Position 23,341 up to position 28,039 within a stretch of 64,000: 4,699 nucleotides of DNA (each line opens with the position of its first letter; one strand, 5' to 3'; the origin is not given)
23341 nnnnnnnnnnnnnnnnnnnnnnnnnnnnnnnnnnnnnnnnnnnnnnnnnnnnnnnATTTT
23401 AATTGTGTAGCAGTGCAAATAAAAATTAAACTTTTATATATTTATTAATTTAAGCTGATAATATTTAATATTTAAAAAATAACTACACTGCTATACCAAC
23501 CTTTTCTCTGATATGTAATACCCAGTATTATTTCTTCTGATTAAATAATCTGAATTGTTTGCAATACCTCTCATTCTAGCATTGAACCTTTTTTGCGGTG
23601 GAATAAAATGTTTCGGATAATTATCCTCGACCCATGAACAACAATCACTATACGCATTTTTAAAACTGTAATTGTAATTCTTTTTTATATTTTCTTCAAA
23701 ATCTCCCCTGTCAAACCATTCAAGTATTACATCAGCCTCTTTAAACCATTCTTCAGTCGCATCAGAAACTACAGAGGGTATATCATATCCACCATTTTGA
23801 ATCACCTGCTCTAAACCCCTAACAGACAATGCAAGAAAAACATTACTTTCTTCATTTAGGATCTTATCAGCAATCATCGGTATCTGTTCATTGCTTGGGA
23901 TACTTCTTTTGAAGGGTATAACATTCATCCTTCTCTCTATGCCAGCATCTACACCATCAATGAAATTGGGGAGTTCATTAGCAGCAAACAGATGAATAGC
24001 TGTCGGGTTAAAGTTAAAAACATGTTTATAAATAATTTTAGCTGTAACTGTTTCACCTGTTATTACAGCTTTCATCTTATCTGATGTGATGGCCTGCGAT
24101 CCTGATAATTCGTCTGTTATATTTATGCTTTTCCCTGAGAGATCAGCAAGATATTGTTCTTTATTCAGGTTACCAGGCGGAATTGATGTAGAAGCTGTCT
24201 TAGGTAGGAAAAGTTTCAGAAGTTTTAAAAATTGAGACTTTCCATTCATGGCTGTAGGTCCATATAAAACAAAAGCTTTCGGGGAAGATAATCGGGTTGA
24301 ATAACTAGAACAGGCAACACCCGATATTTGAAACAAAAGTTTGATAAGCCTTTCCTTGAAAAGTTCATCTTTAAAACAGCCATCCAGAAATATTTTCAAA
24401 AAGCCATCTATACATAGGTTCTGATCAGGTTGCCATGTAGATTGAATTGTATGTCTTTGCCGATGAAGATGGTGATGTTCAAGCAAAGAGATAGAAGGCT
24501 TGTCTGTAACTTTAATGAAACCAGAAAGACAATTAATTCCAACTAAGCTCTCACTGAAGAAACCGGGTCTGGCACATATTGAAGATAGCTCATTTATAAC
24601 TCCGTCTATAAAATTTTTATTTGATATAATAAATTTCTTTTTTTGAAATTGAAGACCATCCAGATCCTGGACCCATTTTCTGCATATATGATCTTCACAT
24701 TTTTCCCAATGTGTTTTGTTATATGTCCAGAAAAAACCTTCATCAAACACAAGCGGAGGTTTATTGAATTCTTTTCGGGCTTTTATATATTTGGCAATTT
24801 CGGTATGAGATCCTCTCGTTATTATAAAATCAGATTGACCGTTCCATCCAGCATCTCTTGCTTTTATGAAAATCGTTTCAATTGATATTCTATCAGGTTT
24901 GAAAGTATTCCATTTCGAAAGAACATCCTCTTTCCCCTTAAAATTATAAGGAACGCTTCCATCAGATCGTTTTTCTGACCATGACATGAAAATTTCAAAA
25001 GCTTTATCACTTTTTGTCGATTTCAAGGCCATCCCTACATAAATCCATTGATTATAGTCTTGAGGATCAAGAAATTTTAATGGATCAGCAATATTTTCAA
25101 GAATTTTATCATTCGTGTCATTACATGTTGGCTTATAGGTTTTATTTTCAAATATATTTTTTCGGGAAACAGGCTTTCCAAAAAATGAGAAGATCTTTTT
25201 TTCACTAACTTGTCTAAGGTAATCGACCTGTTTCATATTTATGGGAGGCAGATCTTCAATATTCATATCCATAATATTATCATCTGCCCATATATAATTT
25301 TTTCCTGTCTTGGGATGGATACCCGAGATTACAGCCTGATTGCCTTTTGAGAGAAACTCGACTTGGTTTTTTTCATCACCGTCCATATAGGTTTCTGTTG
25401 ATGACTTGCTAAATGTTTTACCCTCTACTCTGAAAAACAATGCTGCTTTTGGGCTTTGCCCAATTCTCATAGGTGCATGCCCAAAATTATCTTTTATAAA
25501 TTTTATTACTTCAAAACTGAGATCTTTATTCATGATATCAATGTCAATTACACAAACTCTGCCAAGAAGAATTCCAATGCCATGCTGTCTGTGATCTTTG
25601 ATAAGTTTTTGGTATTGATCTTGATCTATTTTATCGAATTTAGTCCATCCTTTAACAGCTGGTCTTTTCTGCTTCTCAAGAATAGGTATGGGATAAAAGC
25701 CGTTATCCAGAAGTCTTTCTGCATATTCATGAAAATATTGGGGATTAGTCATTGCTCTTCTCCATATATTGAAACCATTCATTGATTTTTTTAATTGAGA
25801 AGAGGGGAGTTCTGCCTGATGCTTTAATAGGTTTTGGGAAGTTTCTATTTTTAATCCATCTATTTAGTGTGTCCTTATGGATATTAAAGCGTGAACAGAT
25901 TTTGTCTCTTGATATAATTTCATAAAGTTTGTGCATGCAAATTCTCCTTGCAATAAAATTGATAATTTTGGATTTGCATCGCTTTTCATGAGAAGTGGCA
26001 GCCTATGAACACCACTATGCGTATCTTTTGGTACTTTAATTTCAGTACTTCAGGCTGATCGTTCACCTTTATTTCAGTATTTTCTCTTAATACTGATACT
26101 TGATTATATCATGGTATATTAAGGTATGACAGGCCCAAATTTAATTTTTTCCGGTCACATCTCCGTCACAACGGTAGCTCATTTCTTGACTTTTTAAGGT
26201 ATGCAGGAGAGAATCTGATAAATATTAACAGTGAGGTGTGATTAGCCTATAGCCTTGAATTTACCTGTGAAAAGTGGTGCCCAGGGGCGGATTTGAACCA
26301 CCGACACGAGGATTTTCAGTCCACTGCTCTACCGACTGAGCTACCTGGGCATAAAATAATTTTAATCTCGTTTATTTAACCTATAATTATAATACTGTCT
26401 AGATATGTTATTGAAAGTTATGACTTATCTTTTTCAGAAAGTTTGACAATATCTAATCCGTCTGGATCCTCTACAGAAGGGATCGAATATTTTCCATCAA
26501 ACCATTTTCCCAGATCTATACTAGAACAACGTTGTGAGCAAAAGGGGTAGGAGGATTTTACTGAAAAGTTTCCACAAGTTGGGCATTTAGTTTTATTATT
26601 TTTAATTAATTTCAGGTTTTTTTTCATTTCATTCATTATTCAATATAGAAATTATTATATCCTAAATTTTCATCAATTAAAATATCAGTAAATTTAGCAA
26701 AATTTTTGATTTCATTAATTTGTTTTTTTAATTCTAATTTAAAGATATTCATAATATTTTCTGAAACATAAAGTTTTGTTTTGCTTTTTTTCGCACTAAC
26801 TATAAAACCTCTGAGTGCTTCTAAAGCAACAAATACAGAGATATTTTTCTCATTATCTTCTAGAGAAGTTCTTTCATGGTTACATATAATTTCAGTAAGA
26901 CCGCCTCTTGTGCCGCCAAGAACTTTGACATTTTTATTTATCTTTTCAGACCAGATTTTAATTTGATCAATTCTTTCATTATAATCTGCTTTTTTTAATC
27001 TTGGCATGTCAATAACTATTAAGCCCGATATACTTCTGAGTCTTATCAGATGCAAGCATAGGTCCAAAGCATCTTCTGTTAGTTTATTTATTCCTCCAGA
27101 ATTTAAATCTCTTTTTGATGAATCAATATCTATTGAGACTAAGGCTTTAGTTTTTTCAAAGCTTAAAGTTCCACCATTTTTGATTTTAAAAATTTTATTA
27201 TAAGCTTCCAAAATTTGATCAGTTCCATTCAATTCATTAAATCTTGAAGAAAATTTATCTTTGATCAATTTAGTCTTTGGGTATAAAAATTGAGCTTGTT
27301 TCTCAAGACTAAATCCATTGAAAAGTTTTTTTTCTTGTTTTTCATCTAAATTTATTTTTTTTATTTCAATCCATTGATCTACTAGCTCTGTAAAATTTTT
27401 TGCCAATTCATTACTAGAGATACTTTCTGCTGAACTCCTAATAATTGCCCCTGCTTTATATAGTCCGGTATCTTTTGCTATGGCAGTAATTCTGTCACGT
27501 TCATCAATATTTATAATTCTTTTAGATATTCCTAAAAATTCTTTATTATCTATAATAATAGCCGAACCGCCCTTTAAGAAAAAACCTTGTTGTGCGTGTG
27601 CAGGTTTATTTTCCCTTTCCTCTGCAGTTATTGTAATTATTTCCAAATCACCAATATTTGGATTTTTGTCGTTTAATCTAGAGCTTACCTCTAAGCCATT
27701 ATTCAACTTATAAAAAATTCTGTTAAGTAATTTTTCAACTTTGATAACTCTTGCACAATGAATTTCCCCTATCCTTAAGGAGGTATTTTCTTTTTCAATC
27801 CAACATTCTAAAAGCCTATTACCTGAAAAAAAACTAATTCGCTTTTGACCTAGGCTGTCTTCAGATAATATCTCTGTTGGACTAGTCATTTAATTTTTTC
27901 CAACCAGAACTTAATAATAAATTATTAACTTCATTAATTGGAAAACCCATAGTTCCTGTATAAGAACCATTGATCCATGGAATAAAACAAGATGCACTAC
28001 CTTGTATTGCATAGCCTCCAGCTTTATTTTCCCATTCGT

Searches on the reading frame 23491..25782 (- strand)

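Call 20: search_protein_families(library=ncbifam, proteins=[window:23491-25782:-], max_evalue=0.00001)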
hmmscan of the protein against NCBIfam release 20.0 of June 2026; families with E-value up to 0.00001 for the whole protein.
window:23491-25782:- (763 aa): 3 families
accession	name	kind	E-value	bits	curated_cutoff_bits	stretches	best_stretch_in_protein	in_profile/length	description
TIGR01613.1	primase_Cterm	subfamily_domain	4.2e-34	117.8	108.7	1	444-704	28-280/304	phage/plasmid primase, P4 family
NF011296.0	PRK14709.1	subfamily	2.3e-23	82.6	613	1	349-740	58-441/469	hypothetical protein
NF005477.0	PRK07078.1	subfamily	1.4e-21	76.4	1014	1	478-737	471-723/759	hypothetical protein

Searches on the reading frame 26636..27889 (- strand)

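Call 20: search_protein_families(library=ncbifam, proteins=[window:26636-27889:-], max_evalue=0.00001)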
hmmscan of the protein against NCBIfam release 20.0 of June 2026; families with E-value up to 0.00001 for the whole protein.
window:26636-27889:- (417 aa): 4 families
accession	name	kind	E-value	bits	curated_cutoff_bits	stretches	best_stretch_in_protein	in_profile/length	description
TIGR00757.1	RNaseEG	subfamily_domain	6.6e-25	87.9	325.95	2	217-346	256-389/415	Rne/Rng family ribonuclease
NF008689.0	PRK11712.1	equivalog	4.2e-15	55.2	594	2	111-200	131-220/489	ribonuclease G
NF052588.1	RnaseEMycob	equivalog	3.5e-09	35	1400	0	103-220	442-554/945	ribonuclease E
NF008074.0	PRK10811.1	equivalog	1.7e-06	26.1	908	0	224-295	273-347/1068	ribonuclease E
